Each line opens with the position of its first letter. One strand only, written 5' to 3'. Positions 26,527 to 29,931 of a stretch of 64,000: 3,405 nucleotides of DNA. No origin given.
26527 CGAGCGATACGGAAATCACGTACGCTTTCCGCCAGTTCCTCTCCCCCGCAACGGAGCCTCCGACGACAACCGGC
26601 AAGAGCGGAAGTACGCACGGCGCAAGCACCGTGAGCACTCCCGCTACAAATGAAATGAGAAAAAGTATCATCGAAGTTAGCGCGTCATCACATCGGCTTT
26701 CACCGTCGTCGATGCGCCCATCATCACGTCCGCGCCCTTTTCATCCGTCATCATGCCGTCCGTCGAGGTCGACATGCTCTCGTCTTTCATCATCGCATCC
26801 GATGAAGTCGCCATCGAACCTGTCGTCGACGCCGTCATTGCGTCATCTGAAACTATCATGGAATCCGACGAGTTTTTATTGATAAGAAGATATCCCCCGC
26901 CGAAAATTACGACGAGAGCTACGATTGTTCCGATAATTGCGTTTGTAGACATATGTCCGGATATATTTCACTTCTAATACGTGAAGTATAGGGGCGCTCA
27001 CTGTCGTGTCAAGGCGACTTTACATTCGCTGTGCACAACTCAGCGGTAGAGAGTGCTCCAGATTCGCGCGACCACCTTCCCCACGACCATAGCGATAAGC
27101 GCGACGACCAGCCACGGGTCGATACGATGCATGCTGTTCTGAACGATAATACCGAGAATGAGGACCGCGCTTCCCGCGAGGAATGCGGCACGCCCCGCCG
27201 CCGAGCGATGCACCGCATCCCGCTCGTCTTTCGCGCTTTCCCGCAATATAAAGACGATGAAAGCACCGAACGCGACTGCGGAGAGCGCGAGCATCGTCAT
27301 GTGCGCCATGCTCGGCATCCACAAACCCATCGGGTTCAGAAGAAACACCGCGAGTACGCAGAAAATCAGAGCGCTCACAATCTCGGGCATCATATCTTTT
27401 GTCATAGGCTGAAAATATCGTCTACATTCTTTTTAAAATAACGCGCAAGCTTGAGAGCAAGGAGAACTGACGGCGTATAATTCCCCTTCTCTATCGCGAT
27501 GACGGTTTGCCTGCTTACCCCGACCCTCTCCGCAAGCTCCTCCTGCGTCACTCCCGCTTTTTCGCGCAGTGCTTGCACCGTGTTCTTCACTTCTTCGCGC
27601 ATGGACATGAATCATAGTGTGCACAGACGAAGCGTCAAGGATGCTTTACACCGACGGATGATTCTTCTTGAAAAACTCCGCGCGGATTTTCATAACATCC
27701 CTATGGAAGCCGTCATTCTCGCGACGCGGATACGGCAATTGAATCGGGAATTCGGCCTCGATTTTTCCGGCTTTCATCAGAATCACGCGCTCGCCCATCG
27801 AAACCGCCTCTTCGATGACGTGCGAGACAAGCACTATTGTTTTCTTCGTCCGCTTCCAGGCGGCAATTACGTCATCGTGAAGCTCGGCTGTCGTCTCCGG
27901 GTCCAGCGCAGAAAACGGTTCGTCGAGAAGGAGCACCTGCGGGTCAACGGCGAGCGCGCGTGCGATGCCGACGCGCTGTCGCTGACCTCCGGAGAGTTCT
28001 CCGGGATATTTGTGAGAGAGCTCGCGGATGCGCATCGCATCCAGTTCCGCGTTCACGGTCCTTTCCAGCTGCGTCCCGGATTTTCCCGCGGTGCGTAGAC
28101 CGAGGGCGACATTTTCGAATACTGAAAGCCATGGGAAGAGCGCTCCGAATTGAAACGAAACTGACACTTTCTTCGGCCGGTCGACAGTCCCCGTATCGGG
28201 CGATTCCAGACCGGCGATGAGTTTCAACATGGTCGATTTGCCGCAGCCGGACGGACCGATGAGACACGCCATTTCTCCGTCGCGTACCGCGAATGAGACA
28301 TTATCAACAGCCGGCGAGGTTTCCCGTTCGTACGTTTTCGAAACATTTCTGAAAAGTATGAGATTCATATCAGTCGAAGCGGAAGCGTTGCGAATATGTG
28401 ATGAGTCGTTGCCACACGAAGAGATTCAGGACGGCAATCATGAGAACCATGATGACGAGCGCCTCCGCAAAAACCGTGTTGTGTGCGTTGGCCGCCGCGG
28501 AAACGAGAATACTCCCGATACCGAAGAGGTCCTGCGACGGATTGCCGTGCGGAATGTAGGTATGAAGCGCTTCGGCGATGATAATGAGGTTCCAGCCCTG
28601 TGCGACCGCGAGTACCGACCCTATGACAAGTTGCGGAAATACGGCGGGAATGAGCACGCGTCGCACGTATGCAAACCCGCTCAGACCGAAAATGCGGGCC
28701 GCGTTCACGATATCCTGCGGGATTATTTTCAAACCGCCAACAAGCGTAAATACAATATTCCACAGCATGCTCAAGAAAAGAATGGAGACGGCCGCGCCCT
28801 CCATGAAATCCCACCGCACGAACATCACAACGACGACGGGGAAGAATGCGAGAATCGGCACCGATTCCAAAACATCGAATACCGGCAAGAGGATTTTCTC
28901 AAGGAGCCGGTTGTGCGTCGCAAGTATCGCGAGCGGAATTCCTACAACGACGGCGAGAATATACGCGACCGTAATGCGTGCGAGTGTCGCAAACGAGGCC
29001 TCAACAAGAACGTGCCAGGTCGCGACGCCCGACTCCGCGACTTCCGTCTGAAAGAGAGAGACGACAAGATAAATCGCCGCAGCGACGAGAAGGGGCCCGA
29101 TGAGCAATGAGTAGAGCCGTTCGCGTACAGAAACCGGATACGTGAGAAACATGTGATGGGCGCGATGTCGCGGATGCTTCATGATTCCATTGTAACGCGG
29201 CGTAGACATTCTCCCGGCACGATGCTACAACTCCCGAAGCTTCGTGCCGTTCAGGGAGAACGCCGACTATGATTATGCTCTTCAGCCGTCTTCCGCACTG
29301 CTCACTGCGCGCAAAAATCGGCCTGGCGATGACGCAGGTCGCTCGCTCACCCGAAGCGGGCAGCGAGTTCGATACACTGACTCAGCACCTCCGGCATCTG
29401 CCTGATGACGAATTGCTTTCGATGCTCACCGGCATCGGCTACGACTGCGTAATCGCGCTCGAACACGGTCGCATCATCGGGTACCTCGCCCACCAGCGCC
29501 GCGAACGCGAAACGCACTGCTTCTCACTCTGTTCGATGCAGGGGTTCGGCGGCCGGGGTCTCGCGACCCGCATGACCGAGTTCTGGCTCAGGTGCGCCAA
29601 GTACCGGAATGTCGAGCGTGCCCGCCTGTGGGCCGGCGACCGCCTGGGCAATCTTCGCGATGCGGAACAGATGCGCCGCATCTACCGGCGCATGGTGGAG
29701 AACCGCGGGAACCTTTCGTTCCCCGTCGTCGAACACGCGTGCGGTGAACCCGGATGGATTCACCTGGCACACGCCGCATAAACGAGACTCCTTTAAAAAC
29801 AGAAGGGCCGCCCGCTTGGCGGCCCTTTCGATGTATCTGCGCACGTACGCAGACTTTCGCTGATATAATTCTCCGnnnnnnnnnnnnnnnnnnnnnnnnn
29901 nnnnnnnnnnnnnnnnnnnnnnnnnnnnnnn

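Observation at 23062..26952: Scs-like envelope redox/metal module: Met-rich membrane peptide, DipZ-like CcdA-thioredoxin fusion, Cys-rich HYR-repeat surface protein, all co-oriented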

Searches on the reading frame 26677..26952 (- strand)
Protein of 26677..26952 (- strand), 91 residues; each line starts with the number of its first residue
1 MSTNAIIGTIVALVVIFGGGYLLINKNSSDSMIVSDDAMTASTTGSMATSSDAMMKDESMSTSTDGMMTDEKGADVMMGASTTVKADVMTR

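Call 3: search_protein_families(library=pfam, proteins=[window:26677-26952:-], max_evalue=0.01)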
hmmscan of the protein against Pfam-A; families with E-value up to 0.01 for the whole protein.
window:26677-26952:- (91 aa): 0 families

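Call 4: search_protein_families(library=ncbifam, proteins=[window:26677-26952:-], max_evalue=0.01)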
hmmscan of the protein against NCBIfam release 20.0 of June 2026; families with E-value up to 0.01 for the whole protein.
window:26677-26952:- (91 aa): 0 families

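Call 24: search_protein_families(library=ncbifam, proteins=[window:26677-26952:-], max_evalue=10)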
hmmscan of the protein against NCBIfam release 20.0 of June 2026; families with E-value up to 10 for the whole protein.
window:26677-26952:- (91 aa): 2 families
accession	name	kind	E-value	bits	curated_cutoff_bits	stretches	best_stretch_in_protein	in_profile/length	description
NF033493.0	MetS_like_NSS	subfamily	0.053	13.3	25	1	1-19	1-19/30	MetS family NSS transporter small subunit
NF002356.0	PRK01318.2-3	equivalog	0.086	11.2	460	1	1-78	1-81/627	membrane protein insertase YidC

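Call 31: find_homologous_proteins(query=window:26677-26952:-, max_evalue=0.001)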
Query window:26677-26952:- (91 aa): 1 proteins with E <= 0.001 among 1 candidates.
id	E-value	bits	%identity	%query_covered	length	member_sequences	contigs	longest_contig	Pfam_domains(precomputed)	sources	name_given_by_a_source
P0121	2.7e-8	52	64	60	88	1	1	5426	-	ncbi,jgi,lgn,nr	ncbi:MAG TPA: hypothetical protein VHD38_01960 [Candidatus Paceibacterota bacterium]|jgi:hypothetica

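Call 32: find_encoding_contigs(protein=P0121, flank=6000, max_places=3)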
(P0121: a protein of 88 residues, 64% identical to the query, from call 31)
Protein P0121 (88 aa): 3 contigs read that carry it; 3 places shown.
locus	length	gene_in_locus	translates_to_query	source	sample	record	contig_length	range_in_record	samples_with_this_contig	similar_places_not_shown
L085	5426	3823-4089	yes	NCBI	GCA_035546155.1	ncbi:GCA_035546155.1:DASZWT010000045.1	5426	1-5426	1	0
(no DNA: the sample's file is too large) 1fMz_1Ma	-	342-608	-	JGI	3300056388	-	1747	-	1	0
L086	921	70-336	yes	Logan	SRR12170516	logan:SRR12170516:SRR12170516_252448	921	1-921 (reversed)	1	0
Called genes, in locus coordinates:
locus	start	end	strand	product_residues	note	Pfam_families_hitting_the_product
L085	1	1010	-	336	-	?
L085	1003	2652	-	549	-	PF01565:FAD_binding_4, PF02913:FAD-oxidase_C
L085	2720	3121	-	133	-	-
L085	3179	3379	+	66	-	PF24250:HVO_2718 (weak), PF12844:HTH_19, PF13560:HTH_31, PF01381:HTH_3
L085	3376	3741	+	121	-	-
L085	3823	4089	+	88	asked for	-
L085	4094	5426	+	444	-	PF02683:DsbD_TM (weak), PF00578:AhpC-TSA, PF08534:Redoxin, PF13905:Thioredoxin_8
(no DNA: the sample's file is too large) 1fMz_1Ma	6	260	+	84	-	-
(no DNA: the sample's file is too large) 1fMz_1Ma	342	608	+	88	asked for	-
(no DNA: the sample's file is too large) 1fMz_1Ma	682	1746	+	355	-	?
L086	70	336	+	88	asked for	-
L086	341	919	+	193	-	?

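Call 54: search_protein_representatives(protein=window:26677-26952:-)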
Query: 91 residues. Proteins with E-value up to 0.001 (for the whole library): 8; up to 1e-10: 1; up to 1e-30: 0. The best 8 are listed.
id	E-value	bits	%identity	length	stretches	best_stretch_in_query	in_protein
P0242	9.4e-12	60.9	60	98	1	1-90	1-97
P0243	2.2e-08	50.2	55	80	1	1-91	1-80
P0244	2.4e-08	50.1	51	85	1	4-90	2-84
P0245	1.4e-06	44.6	49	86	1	1-82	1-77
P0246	2.0e-05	40.9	41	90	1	1-90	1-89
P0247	3.7e-04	36.9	40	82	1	4-79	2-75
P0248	4.2e-04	36.7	44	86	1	1-86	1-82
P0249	6.5e-04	36.1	48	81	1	5-90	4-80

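Call 56: find_encoding_contigs(protein=P0242, flank=6000, max_places=3)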
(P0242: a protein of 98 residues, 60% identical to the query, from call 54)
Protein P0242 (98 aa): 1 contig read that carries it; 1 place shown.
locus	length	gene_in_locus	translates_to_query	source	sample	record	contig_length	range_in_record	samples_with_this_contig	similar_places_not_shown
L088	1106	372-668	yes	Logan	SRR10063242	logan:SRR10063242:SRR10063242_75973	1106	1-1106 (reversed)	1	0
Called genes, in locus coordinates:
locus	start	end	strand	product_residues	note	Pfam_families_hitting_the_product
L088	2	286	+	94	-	?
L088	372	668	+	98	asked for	-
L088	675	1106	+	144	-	?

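Call 60: find_related_loci(query=A4, collection=metagenome_contigs, flank=7000)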
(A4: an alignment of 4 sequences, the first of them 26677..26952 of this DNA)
Query A4 (91 aa) in metagenome_contigs; peptide patterns used: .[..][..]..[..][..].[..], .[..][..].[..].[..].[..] (x = any residue, [..] = any of these).
88 stretches matched a pattern, but none encodes a relative of the query by tblastn (E <= 1e-3).

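Call 61: find_encoding_contigs(protein=P0246, flank=7000, max_places=3)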
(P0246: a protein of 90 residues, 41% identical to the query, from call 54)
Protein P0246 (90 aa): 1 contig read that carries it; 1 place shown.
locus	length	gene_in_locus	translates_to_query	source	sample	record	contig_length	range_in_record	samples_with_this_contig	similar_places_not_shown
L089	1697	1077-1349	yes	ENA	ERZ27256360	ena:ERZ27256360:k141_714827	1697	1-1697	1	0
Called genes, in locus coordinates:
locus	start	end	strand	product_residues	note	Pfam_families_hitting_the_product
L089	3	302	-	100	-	?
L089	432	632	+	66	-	PF24250:HVO_2718 (weak), PF12844:HTH_19, PF13560:HTH_31, PF01381:HTH_3, PF13413:HTH_25 (faint)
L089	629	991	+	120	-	-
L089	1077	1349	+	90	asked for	-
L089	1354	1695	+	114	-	?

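Call 62: find_encoding_contigs(protein=P0247, flank=7000, max_places=3)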
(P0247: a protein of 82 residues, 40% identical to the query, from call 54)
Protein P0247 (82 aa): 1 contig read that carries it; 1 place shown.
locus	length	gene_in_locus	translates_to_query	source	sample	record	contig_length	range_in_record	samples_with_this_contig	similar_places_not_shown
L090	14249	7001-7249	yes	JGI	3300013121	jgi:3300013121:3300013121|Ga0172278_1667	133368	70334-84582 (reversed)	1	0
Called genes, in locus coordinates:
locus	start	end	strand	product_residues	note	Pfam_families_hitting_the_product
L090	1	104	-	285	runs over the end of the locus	PF02481:DNA_processg_A, PF17782:WHD_DprA (weak)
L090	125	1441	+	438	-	PF02403:Seryl_tRNA_N, PF00587:tRNA-synt_2b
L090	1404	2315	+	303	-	-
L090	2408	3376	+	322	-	PF01207:Dus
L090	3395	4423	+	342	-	PF05496:RuvB_N (weak), PF13177:DNA_pol3_delta2 (weak), PF00004:AAA, PF13177:DNA_pol3_delta2, PF22608:DNAX_ATPase_lid (weak), PF12169:DNA_pol3_gamma3 (weak)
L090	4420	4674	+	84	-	-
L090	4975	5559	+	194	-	PF13649:Methyltransf_25 (weak), PF08241:Methyltransf_11 (weak)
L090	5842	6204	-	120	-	-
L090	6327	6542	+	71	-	PF24250:HVO_2718 (weak), PF01381:HTH_3, PF12844:HTH_19 (weak), PF13560:HTH_31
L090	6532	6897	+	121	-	-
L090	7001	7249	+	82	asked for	-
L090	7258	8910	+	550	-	PF13386:DsbD_2 (weak), PF00578:AhpC-TSA, PF08534:Redoxin, PF13905:Thioredoxin_8 (weak), PF17991:Thioredoxin_10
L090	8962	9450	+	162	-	-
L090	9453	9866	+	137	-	-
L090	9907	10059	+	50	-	PF18919:DUF5670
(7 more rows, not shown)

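Call 63: find_encoding_contigs(protein=P0244, flank=7000, max_places=3)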
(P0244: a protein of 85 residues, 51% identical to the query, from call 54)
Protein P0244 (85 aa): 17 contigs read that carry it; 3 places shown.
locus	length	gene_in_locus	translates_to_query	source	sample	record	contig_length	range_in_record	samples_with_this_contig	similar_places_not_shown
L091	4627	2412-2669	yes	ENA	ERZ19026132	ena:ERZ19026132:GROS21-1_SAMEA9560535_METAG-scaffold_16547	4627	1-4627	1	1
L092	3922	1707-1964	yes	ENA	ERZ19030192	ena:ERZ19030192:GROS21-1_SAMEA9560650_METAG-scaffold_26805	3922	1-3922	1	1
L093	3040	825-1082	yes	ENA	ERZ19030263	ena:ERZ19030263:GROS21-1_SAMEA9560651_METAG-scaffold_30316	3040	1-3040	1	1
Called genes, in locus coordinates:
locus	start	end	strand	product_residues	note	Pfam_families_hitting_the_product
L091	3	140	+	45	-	?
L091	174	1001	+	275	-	PF00528:BPD_transp_1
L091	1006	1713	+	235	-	PF00005:ABC_tran, PF13304:AAA_21 (faint)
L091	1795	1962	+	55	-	PF01381:HTH_3, PF12844:HTH_19, PF13560:HTH_31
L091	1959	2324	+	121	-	-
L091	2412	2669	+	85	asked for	-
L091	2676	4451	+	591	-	PF13386:DsbD_2 (weak), PF00578:AhpC-TSA, PF08534:Redoxin, PF13905:Thioredoxin_8, PF17991:Thioredoxin_10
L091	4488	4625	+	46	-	?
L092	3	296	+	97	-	?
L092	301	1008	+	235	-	PF00005:ABC_tran, PF13304:AAA_21 (faint)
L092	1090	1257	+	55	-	PF01381:HTH_3, PF12844:HTH_19, PF13560:HTH_31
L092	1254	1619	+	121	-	-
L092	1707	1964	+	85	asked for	-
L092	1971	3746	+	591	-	PF13386:DsbD_2 (weak), PF00578:AhpC-TSA, PF08534:Redoxin, PF13905:Thioredoxin_8, PF17991:Thioredoxin_10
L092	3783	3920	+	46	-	?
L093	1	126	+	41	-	?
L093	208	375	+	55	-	PF01381:HTH_3, PF12844:HTH_19, PF13560:HTH_31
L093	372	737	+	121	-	-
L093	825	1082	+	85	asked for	-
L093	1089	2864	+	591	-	PF13386:DsbD_2 (weak), PF00578:AhpC-TSA, PF08534:Redoxin, PF13905:Thioredoxin_8, PF17991:Thioredoxin_10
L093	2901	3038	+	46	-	?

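Call 78: search_protein_families(library=padloc, proteins=[window:26677-26952:-], max_evalue=0.001)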
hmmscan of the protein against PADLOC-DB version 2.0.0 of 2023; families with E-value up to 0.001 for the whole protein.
window:26677-26952:- (91 aa): 0 families

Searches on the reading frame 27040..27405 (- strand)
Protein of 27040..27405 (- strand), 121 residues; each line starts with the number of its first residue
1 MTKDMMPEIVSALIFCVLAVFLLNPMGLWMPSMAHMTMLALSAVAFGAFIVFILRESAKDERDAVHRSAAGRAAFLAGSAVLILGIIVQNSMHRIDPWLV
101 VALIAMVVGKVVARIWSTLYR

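Call 3: search_protein_families(library=pfam, proteins=[window:27040-27405:-], max_evalue=0.01)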
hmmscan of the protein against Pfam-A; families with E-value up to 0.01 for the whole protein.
window:27040-27405:- (121 aa): 1 family
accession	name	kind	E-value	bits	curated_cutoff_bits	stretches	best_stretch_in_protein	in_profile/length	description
PF04247.17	SirB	-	8.2e-05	23.1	30.9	1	33-108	6-79/120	Invasion gene expression up-regulator, SirB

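Call 4: search_protein_families(library=ncbifam, proteins=[window:27040-27405:-], max_evalue=0.01)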
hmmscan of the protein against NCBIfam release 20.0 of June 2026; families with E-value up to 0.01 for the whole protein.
window:27040-27405:- (121 aa): 0 families

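Call 78: search_protein_families(library=padloc, proteins=[window:27040-27405:-], max_evalue=0.001)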
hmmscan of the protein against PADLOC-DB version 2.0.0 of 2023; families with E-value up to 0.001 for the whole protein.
window:27040-27405:- (121 aa): 0 families

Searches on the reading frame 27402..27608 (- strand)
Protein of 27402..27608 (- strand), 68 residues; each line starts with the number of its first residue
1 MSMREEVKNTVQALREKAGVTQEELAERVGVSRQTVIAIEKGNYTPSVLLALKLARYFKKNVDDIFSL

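Call 3: search_protein_families(library=pfam, proteins=[window:27402-27608:-], max_evalue=0.01)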
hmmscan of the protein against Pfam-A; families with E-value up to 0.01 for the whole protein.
window:27402-27608:- (68 aa): 16 families
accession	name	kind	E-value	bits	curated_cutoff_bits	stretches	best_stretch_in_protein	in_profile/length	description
PF01381.28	HTH_3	-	9.2e-17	61.3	23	1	12-64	2-54/55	Helix-turn-helix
PF13560.12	HTH_31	-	2.7e-10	40.8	27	1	12-58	7-54/64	Helix-turn-helix domain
PF12844.13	HTH_19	-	4.1e-10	39.9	30.2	1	13-66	6-59/64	Helix-turn-helix domain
PF13412.12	HTH_24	-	2.1e-06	27.7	21.9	1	12-37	10-35/48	Winged helix-turn-helix DNA-binding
PF13413.12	HTH_25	-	9.1e-06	25.8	24.6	1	12-44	3-35/62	Helix-turn-helix domain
PF08279.18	HTH_11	-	3.1e-05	24.2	25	1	11-37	6-33/55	HTH domain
PF13443.12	HTH_26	-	5.3e-05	23.8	22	1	14-67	5-59/63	Cro/C1-type HTH DNA-binding domain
PF04545.22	Sigma70_r4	-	0.00019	21.3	24.1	1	14-41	15-42/50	Sigma-70, region 4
PF17762.8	HTH_ParB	-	0.00024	21.6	22.6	1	10-36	11-37/102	ParB HTH domain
PF13404.12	HTH_AsnC-type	-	0.00032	20.9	27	1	12-37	10-35/42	AsnC-type helix-turn-helix domain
PF13384.12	HTH_23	-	0.00033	20.8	24.6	1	13-36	13-34/50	Homeodomain-like domain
PF13545.12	HTH_Crp_2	-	0.00048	20.5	27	1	19-38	22-41/70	Crp-like helix-turn-helix domain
PF20432.4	Xre-like-HTH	-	0.0017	19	25.8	1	10-38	14-41/63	Antitoxin Xre-like helix-turn-helix domain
PF12802.13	MarR_2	-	0.0036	17.9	27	1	14-36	14-37/61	MarR family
PF12840.13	HTH_20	-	0.005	17.2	27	1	12-36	11-35/51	Helix-turn-helix domain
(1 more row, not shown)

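Call 4: search_protein_families(library=ncbifam, proteins=[window:27402-27608:-], max_evalue=0.01)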
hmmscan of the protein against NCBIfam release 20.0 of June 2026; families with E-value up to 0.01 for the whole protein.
window:27402-27608:- (68 aa): 25 families
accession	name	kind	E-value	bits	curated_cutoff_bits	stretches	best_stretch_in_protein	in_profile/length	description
TIGR03070.1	couple_hipB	subfamily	1.9e-10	40.5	71.65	1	9-47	5-43/58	type II toxin-antitoxin system Y4mF family antitoxin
NF041951.1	phage_RstR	subfamily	1.6e-08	34.8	80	1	7-65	3-61/108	RstR family transcriptional repressor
TIGR00270.2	TIGR00270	equivalog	4.7e-08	33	110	1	3-59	72-128/159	multiprotein bridging factor aMBF1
NF003162.0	PRK04140.1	equivalog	2.7e-07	29.9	263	1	10-62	130-182/317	transcriptional regulator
NF052239.1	antitox_spr1629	equivalog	4.9e-06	25.9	335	1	10-60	6-56/377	spr1629 family repressor/antitoxin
TIGR02612.1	mob_myst_A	hypoth_equivalog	1.2e-05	25.2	122.6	1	8-50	27-69/150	mobile mystery protein A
TIGR03879.1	near_KaiC_dom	domain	1.6e-05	25.3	65.1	1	11-45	27-61/91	probable regulatory domain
TIGR02607.1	antidote_HigA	equivalog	2.1e-05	24.2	47.7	1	18-61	19-62/81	HigA family addiction module antitoxin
NF006015.0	PRK08154.1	subfamily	2.1e-05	23.8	204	1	5-65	29-89/314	anaerobic benzoate catabolism transcriptional regulator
TIGR03830.1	CxxCG_CxxCG_HTH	subfamily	2.6e-05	24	61.8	1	7-51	66-110/127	type II TA system antitoxin MqsA family protein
NF007408.0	PRK09943.1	equivalog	5.2e-05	22.9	211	1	10-67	11-68/185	HTH-type transcriptional regulator PuuR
NF047948.1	male_kill_WMK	equivalog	8.8e-05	22.1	300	1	3-65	2-64/300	WO male-killing family protein Wmk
NF007271.0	PRK09726.1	equivalog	0.0001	22.2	79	1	7-41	13-47/88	type II toxin-antitoxin system antitoxin HipB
NF041265.1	NadS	equivalog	0.0004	20.6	60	1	10-54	34-78/94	NadS family protein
NF003055.0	PRK03975.1-2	equivalog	0.00082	19.1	122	1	5-41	11-46/140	putative transcriptional regulator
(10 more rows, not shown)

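Call 78: search_protein_families(library=padloc, proteins=[window:27402-27608:-], max_evalue=0.001)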
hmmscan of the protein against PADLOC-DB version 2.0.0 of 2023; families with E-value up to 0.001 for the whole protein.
window:27402-27608:- (68 aa): 16 families
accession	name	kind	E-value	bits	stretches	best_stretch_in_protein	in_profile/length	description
PDLC02926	HTH_VI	-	2.9e-09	35.1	1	8-62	3-57/92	-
PDLC04142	capH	-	8.3e-08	31.2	1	7-64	7-64/103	capH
PDLC03952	RmrA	-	4e-07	27.2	1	9-61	25-77/395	-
PDLC03954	RmrA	-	1.8e-06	25.2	1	10-59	14-63/380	-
PDLC03945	RmrA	-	2e-06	25.3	1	10-61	6-57/394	-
PDLC03949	RmrA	-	2.3e-06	24.7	1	13-58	9-54/363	-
PDLC03947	RmrA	-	2.4e-06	24.6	1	7-57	12-62/383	-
PDLC03666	Control_protein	-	3.4e-06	25.4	1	1-68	1-68/77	control protein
PDLC04775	PDC-M69A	-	7.1e-06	24.5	1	5-65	6-66/113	-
PDLC03951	RmrA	-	3.7e-05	20.9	1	11-59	13-61/400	-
PDLC03944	RmrA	-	6.8e-05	20.1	1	12-56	12-56/384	-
PDLC03943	RmrA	-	0.00012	19.3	1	14-60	10-56/370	-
PDLC03665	Control_protein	-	0.00014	20.1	1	9-44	11-47/77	control protein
PDLC04133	mad1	-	0.00021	19.6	1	17-43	3-29/60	mads_1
PDLC03664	Control_protein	-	0.00039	18.8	1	11-58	18-65/74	control protein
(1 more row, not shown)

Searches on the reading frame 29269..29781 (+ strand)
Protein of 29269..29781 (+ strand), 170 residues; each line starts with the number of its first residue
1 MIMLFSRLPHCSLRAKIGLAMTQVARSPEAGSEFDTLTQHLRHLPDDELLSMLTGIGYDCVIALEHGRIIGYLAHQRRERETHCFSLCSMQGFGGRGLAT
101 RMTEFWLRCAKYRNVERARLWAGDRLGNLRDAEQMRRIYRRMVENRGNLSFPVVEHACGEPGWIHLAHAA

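Call 22: search_protein_families(library=pfam, proteins=[window:29269-29781:+], max_evalue=0.01)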
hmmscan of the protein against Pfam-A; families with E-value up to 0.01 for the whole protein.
window:29269-29781:+ (170 aa): 2 families
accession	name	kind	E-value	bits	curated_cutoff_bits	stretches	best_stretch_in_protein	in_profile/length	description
PF13508.13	Acetyltransf_7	-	0.0016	19.2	27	1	59-141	4-79/84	Acetyltransferase (GNAT) domain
PF00583.31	Acetyltransf_1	-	0.0073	17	20.7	1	59-120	34-98/116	Acetyltransferase (GNAT) family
